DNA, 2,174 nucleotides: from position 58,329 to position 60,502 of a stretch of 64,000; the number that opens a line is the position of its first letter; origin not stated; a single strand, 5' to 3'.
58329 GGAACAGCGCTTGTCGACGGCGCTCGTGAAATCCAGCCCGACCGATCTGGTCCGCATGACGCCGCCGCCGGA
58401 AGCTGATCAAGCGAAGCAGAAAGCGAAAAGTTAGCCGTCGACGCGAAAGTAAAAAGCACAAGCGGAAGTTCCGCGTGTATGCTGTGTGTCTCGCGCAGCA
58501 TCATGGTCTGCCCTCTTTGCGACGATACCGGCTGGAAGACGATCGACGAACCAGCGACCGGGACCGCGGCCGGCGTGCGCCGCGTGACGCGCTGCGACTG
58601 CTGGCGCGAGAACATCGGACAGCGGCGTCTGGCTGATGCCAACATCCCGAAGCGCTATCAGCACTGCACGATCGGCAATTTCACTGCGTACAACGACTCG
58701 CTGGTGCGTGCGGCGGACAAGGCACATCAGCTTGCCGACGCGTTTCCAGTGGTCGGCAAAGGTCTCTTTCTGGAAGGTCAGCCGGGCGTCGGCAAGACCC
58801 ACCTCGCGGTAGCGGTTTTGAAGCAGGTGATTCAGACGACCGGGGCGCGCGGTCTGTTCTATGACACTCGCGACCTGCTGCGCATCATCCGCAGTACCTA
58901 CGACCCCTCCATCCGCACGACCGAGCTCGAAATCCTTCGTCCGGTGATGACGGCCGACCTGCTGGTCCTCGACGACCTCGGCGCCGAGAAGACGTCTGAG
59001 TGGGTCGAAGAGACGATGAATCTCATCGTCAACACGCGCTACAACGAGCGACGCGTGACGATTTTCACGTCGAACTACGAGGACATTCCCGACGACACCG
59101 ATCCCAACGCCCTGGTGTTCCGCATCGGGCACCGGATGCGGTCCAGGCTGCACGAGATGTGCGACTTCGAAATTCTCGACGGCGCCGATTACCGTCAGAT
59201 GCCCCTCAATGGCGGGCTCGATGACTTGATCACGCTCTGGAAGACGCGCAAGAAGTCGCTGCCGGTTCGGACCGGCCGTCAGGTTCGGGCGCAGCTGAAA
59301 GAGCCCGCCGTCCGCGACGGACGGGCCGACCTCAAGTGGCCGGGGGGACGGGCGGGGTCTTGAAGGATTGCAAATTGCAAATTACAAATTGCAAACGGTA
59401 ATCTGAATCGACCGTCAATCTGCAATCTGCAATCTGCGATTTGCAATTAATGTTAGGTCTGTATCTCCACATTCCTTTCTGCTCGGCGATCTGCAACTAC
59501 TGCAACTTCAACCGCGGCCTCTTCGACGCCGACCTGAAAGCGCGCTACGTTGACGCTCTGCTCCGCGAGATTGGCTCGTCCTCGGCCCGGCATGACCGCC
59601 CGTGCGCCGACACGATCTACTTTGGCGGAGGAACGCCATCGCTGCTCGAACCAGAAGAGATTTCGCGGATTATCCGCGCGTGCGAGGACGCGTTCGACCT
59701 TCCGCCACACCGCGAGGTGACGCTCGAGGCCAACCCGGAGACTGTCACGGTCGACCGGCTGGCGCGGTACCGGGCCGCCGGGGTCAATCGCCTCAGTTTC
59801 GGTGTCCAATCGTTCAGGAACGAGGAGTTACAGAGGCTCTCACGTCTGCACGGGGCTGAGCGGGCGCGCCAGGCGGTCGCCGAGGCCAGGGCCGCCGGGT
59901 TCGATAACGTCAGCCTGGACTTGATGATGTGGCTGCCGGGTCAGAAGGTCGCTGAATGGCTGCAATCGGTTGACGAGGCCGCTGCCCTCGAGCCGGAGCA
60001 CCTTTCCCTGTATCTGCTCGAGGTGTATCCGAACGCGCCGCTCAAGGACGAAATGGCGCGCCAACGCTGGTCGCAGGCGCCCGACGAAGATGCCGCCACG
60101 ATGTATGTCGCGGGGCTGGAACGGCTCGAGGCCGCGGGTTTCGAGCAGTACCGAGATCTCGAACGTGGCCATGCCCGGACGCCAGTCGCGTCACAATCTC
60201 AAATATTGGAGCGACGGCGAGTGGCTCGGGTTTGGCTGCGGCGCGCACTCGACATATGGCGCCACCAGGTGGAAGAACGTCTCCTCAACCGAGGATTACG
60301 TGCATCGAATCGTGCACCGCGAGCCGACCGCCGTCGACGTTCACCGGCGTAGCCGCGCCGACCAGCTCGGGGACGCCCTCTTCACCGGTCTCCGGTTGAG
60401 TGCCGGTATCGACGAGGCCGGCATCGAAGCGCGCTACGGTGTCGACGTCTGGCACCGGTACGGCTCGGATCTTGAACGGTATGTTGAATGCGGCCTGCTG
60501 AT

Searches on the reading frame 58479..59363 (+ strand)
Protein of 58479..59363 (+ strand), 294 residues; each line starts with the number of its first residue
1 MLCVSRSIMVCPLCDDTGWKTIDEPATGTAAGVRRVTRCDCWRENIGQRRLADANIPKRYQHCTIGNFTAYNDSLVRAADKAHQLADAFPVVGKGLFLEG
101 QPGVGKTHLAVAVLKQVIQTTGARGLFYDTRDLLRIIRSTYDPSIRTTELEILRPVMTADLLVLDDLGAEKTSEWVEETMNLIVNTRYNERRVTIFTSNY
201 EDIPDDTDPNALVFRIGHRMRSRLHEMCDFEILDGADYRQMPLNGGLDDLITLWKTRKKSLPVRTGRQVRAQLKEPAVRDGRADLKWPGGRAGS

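Call 22: search_protein_families(library=pfam, proteins=[window:58479-59363:+], max_evalue=0.01)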
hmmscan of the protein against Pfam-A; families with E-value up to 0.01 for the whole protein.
window:58479-59363:+ (294 aa): 5 families
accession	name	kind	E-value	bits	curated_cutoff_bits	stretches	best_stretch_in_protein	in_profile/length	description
PF01695.23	IstB_IS21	-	2.9e-12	47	24.1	1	96-199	95-193/238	IstB-like ATP binding protein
PF00308.24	Bac_DnaA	-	1.6e-06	28.8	23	1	80-224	21-155/162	Bacterial DnaA ATPAse domain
PF13191.12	AAA_16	-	0.00079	20.4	32.6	1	84-177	11-103/167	AAA ATPase domain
PF00910.28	RNA_helicase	-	0.002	19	21.5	1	97-189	2-81/105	RNA helicase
PF07728.20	AAA_5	-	0.0061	17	22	0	96-189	2-96/139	AAA domain (dynein-related subfamily)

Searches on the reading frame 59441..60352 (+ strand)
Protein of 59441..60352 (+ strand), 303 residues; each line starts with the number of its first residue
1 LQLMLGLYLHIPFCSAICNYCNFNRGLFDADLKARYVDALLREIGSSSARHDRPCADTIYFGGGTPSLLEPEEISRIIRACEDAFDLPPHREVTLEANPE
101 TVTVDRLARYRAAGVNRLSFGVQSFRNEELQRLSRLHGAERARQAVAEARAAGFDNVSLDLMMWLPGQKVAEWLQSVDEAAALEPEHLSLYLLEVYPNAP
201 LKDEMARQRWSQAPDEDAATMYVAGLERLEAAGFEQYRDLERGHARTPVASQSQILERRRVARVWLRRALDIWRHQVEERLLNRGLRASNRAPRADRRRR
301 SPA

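Call 22: search_protein_families(library=pfam, proteins=[window:59441-60352:+], max_evalue=0.01)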
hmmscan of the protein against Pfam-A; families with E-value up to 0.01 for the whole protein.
window:59441-60352:+ (303 aa): 1 family
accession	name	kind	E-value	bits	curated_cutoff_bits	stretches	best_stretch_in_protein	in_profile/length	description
PF04055.27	Radical_SAM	-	7.2e-25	88.5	29.5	1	9-178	2-164/166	Radical SAM superfamily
